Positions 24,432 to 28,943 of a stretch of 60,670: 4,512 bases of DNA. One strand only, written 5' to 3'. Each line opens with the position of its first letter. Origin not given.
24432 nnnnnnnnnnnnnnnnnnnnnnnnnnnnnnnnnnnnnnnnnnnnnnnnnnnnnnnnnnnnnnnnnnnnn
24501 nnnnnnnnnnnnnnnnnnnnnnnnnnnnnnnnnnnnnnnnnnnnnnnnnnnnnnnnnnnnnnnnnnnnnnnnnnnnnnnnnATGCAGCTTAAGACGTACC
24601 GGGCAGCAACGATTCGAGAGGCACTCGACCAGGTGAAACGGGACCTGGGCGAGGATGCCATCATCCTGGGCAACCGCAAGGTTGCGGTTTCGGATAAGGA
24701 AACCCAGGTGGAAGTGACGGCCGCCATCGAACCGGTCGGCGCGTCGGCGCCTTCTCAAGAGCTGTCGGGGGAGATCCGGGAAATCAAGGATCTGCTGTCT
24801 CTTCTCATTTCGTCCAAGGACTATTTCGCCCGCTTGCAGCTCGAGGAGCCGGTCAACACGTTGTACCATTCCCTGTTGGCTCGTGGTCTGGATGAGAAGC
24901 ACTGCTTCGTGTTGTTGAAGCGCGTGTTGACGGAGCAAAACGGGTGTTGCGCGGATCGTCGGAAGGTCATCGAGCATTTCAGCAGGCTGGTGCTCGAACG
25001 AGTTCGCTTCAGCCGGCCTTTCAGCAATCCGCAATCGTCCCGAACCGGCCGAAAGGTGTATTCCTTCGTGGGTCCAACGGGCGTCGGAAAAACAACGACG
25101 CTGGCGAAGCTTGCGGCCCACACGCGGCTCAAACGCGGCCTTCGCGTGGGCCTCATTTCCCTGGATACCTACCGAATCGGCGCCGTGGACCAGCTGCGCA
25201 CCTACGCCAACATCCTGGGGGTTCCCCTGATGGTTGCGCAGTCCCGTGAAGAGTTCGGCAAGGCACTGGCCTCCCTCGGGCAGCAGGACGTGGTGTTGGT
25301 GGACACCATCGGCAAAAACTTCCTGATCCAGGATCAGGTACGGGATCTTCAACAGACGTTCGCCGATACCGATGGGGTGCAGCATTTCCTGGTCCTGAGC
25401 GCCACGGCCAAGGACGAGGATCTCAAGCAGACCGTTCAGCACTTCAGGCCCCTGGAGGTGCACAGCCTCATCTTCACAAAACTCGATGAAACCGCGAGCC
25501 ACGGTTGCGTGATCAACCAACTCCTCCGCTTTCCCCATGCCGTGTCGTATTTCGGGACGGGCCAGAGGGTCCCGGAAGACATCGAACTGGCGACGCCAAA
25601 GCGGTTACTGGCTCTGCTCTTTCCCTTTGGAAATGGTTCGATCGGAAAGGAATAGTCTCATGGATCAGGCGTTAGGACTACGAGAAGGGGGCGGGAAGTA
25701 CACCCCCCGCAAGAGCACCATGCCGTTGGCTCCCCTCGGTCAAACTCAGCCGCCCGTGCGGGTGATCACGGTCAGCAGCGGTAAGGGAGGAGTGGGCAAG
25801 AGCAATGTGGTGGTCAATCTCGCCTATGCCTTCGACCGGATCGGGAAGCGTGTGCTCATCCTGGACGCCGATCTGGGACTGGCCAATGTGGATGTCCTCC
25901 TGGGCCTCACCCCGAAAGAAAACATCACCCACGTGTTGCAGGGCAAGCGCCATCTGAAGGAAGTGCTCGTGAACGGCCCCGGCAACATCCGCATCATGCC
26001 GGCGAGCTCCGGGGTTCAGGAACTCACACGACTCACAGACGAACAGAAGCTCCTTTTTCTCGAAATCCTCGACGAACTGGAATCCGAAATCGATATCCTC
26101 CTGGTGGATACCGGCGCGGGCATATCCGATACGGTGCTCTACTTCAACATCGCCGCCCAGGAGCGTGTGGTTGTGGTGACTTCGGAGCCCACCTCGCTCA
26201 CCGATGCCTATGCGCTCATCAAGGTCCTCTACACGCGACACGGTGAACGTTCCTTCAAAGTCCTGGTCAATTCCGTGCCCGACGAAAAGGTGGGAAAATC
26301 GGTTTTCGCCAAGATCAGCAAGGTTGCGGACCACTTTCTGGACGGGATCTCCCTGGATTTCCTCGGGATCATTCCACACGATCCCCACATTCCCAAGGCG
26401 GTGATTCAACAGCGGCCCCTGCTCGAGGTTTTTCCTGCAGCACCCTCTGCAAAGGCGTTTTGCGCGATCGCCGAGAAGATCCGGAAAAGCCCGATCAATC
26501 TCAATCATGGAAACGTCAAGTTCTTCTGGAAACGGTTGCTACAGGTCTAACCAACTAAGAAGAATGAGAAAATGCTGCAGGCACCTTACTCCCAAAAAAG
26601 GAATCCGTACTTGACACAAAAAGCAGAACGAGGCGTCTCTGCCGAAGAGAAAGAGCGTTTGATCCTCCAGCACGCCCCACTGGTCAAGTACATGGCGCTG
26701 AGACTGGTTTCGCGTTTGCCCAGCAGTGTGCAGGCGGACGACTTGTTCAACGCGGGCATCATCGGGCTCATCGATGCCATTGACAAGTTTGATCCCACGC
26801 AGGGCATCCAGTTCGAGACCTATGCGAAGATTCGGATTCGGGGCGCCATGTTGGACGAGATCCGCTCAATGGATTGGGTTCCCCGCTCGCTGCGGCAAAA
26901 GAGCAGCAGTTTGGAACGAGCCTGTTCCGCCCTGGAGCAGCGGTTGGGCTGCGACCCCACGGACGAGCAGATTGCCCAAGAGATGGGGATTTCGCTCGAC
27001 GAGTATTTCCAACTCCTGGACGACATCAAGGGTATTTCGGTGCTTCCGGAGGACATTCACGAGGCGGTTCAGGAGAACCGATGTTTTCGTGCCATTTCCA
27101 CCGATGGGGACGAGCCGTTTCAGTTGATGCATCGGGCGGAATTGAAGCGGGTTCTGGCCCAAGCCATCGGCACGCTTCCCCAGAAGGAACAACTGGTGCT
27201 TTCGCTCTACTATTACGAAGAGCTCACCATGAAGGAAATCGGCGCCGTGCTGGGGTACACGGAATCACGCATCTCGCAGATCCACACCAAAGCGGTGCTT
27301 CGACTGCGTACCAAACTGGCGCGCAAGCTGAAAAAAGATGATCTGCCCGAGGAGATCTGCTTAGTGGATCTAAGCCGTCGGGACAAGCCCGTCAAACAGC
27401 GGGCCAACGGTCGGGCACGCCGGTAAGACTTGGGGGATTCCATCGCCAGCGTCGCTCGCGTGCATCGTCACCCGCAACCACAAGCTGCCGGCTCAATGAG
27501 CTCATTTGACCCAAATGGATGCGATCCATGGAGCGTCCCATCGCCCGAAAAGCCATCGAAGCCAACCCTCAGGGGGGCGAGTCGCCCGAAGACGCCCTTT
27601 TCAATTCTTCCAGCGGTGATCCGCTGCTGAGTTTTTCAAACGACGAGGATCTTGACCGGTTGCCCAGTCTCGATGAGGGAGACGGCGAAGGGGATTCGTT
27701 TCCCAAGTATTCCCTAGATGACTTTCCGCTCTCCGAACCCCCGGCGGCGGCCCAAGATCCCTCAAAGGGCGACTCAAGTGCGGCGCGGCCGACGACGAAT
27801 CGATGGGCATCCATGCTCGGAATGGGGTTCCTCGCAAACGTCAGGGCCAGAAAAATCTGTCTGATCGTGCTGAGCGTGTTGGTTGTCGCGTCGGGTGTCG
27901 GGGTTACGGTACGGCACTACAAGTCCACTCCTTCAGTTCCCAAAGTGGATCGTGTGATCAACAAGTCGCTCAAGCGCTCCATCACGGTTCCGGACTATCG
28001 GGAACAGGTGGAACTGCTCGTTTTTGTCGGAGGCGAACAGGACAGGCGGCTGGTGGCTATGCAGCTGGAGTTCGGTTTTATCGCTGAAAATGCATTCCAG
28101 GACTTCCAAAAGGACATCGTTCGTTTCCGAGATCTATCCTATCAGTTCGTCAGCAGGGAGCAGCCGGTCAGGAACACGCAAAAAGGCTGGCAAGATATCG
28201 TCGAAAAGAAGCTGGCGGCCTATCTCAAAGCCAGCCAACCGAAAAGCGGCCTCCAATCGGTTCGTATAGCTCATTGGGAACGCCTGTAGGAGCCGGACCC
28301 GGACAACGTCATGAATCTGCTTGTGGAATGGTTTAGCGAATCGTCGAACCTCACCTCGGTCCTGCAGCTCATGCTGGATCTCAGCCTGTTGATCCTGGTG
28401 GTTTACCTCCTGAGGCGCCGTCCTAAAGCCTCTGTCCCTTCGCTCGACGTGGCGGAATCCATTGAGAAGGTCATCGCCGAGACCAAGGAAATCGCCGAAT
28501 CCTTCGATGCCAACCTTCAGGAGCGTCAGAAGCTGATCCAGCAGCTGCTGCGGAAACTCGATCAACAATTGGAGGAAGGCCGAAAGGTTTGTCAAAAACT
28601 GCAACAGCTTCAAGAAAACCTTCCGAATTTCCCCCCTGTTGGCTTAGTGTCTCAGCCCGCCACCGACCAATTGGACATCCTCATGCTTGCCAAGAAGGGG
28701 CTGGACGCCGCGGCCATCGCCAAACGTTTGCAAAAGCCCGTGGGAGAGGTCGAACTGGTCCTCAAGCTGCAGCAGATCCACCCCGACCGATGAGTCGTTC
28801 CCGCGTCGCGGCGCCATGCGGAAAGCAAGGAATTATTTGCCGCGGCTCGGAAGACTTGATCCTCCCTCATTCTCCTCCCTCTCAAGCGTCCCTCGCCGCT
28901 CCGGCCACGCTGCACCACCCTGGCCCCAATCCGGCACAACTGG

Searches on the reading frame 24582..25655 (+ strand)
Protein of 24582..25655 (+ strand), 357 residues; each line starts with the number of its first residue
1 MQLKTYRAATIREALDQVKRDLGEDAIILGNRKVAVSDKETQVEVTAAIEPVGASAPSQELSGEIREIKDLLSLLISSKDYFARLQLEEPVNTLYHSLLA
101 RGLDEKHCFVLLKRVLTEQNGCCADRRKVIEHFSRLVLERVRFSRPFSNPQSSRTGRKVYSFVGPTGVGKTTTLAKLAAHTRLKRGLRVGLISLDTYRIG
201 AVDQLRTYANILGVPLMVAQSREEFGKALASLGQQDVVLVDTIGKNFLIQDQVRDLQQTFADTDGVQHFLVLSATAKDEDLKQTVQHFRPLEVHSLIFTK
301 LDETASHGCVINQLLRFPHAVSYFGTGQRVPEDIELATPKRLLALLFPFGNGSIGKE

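Call 30: search_protein_families(library=pfam, max_evalue=0.00001, proteins=[window:24582-25655:+])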
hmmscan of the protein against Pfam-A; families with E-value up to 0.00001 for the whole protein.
window:24582-25655:+ (357 aa): 1 family
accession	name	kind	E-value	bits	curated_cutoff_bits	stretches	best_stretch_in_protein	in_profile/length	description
PF00448.28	SRP54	-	3e-39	135.1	22.7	1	158-346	2-194/196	SRP54-type protein, GTPase domain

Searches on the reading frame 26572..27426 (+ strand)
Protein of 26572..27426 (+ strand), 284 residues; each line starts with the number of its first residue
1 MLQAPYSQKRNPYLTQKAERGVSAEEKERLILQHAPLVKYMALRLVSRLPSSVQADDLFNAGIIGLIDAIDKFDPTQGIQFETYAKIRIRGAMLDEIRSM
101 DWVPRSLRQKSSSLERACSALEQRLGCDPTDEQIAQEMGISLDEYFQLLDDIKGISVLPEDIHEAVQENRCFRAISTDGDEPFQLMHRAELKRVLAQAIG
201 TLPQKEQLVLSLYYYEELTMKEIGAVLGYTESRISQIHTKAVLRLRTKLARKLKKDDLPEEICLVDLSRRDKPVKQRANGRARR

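Call 30: search_protein_families(library=pfam, max_evalue=0.00001, proteins=[window:26572-27426:+])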
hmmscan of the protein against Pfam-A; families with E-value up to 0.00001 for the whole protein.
window:26572-27426:+ (284 aa): 4 families
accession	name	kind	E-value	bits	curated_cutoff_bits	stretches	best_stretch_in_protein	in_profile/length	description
PF04545.22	Sigma70_r4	-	1.4e-19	69.8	24.1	1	198-246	1-49/50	Sigma-70, region 4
PF04542.20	Sigma70_r2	-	3.7e-17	62.3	24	1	30-102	1-70/71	Sigma-70 region 2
PF04539.22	Sigma70_r3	-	6.5e-10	39.4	25.3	1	113-158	5-50/78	Sigma-70 region 3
PF08281.18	Sigma70_r4_2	-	1.8e-08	34.3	25.7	1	194-241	3-50/54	Sigma-70, region 4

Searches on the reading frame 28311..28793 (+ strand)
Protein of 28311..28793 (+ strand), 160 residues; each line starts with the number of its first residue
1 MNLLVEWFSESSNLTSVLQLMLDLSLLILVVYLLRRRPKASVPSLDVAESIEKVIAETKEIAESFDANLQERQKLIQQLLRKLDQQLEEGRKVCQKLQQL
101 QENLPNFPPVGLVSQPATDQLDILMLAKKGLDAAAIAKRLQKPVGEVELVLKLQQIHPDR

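Call 74: search_protein_families(library=pfam, max_evalue=0.001, proteins=[window:28311-28793:+])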
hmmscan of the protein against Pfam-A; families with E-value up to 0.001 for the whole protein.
window:28311-28793:+ (160 aa): 1 family
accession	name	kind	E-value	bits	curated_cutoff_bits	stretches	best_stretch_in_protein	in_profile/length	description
PF19610.4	DUF6115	-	4e-07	30.9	27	1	53-153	37-133/134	Family of unknown function (DUF6115)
